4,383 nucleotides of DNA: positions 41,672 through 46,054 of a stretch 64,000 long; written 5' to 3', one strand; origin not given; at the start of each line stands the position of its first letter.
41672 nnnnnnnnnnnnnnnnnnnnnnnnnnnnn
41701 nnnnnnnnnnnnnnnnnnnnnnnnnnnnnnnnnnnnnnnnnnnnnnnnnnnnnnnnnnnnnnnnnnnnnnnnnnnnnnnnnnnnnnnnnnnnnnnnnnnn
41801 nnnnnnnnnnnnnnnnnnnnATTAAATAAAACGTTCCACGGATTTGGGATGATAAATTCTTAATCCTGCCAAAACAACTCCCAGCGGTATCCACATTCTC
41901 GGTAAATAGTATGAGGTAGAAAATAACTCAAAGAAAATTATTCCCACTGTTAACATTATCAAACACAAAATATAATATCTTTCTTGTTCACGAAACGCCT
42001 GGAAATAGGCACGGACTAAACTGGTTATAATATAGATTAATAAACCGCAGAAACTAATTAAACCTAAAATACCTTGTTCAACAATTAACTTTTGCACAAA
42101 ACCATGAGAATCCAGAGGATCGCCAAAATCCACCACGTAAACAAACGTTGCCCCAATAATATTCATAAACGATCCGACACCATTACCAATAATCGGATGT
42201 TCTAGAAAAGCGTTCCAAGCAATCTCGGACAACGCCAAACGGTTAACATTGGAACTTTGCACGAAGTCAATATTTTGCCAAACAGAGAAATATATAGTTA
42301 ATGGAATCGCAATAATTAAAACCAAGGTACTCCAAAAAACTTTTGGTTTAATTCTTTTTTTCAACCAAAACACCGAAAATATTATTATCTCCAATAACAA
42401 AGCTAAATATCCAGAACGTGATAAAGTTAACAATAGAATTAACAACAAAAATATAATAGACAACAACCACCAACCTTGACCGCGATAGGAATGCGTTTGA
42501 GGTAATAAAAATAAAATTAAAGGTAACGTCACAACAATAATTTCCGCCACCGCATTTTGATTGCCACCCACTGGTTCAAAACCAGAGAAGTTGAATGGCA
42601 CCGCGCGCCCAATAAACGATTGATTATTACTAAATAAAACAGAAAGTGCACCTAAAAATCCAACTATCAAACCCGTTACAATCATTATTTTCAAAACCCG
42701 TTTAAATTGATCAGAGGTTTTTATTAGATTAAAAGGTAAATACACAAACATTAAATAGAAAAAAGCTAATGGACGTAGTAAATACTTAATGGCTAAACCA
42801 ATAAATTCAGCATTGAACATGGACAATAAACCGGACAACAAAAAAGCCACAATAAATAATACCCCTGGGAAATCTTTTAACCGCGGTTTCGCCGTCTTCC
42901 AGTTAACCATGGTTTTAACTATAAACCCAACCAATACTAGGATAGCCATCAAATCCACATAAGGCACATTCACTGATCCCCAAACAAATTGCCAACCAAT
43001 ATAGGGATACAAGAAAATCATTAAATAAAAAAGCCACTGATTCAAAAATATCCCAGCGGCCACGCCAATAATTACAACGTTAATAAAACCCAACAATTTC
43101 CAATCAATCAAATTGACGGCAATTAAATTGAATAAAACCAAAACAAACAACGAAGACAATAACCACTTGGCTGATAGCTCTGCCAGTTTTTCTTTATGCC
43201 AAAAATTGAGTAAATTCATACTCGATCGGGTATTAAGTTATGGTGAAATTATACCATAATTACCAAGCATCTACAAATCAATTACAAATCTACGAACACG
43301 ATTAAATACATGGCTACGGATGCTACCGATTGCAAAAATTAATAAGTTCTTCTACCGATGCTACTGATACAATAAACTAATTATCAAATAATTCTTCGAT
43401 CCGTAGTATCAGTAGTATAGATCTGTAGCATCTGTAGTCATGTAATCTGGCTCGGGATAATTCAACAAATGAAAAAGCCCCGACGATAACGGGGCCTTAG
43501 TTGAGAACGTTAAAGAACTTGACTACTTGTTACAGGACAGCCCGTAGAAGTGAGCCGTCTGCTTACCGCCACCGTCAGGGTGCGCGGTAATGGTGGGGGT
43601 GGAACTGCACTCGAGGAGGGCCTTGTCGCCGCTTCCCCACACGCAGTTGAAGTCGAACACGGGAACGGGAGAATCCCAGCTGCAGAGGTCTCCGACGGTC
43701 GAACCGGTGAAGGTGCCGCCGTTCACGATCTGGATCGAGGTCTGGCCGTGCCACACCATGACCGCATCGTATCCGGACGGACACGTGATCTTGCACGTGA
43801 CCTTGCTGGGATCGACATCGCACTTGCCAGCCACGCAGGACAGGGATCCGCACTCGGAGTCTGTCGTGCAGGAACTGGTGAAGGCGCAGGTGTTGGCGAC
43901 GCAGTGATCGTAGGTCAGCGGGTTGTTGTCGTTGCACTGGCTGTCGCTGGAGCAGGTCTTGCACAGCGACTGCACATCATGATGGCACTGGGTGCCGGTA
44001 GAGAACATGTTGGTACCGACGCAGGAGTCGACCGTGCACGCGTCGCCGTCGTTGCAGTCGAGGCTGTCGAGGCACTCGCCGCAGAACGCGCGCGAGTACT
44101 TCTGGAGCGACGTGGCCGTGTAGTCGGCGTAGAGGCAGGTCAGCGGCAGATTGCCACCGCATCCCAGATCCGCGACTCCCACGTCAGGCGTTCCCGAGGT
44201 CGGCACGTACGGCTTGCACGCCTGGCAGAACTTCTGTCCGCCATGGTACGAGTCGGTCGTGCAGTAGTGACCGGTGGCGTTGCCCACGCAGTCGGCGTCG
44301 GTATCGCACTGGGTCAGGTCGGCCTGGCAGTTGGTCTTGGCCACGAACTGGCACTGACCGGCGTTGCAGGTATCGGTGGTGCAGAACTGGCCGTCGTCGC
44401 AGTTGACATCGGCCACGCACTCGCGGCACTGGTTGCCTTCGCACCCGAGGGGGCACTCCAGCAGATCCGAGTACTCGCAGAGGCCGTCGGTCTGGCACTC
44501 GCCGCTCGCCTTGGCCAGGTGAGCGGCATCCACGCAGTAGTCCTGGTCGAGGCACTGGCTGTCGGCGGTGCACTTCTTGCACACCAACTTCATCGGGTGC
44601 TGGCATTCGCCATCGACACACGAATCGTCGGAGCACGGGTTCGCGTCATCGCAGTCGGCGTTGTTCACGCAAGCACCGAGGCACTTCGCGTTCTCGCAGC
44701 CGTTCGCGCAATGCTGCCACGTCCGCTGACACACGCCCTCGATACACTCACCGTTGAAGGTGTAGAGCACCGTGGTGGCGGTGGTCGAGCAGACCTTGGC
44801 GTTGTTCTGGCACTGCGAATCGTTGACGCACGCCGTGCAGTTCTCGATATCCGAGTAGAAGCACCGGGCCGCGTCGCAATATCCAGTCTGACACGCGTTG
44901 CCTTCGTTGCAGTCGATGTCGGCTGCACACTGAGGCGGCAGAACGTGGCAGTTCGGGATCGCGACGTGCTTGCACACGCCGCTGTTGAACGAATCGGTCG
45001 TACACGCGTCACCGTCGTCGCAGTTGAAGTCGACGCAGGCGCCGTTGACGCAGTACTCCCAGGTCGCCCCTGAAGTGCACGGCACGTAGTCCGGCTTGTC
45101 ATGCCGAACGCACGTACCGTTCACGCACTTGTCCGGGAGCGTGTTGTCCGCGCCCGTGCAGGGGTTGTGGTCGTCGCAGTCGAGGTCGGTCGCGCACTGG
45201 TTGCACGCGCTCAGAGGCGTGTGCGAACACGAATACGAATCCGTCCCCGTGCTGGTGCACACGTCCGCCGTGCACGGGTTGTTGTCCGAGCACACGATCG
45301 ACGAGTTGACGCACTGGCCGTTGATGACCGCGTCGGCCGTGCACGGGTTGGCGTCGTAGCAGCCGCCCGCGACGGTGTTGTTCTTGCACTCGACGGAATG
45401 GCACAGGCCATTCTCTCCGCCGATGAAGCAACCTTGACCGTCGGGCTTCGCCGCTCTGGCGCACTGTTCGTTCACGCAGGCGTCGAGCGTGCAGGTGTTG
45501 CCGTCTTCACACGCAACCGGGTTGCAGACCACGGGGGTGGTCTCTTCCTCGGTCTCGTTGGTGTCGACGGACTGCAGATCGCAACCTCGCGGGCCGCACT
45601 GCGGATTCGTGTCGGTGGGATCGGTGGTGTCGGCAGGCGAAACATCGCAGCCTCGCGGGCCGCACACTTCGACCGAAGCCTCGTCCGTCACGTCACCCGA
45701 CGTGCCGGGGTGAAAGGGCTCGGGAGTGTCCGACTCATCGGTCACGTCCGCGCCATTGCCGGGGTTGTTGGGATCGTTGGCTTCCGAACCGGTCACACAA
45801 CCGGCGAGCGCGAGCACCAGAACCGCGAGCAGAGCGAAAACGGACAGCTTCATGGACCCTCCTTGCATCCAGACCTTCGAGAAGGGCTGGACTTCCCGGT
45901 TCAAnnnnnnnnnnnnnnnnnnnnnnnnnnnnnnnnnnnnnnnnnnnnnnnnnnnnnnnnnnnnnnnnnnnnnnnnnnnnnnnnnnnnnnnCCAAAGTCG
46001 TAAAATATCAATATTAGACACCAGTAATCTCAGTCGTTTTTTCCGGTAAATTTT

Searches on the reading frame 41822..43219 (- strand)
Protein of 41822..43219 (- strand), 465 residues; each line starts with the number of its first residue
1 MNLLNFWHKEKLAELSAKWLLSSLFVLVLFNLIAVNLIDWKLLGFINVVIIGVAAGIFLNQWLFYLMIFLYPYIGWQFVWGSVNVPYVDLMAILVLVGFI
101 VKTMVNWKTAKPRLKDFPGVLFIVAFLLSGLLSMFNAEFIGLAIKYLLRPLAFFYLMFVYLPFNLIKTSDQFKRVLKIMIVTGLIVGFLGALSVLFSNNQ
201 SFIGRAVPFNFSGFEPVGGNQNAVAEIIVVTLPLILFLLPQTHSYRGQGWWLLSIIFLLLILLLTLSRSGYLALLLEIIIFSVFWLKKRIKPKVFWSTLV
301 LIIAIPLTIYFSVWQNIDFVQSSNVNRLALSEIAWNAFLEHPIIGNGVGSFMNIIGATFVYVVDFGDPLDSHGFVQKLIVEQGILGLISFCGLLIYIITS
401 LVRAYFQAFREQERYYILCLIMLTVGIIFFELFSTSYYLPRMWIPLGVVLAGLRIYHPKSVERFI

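Call 7: search_protein_families(library=ncbifam, proteins=[window:41822-43219:-])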
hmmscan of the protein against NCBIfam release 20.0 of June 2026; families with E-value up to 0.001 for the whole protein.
window:41822-43219:- (465 aa): 0 families

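Call 8: search_protein_families(library=pfam, proteins=[window:41822-43219:-], max_evalue=0.01)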
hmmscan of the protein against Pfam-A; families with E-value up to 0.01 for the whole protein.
window:41822-43219:- (465 aa): 1 family
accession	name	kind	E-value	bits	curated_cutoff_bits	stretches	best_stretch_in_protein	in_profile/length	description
PF04932.20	Wzy_C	-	2e-16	60.5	31.7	1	254-391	2-149/149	O-Antigen ligase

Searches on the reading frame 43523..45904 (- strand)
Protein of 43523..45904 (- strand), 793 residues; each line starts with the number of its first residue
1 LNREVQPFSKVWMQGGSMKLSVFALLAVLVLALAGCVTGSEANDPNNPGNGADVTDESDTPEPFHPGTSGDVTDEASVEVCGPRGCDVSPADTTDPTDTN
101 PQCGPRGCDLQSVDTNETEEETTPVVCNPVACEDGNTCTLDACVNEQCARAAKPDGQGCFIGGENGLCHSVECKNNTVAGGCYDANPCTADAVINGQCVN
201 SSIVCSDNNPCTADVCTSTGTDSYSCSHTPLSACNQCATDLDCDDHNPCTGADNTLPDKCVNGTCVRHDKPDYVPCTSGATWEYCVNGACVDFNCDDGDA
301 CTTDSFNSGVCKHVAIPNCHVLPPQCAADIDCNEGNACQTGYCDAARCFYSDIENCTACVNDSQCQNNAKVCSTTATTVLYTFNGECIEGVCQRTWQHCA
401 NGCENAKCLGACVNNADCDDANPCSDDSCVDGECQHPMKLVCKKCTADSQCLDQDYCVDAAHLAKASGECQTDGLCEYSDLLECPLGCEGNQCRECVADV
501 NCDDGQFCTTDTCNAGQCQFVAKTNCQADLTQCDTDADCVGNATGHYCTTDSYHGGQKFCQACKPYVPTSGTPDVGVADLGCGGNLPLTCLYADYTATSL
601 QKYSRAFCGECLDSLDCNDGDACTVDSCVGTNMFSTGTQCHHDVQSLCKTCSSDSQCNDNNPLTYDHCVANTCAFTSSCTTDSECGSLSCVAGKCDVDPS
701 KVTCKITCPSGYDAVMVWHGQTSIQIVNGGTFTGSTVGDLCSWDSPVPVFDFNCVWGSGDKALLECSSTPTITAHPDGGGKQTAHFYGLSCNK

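Call 7: search_protein_families(library=ncbifam, proteins=[window:43523-45904:-])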
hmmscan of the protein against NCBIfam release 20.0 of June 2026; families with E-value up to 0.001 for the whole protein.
window:43523-45904:- (793 aa): 0 families

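Call 8: search_protein_families(library=pfam, proteins=[window:43523-45904:-], max_evalue=0.01)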
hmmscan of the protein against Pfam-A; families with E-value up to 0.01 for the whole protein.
window:43523-45904:- (793 aa): 1 family
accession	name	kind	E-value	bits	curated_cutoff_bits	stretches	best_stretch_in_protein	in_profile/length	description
PF00526.23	Dicty_CTDC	-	8.3e-09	35.5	27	0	294-316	1-24/24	Dictyostelium (slime mold) repeat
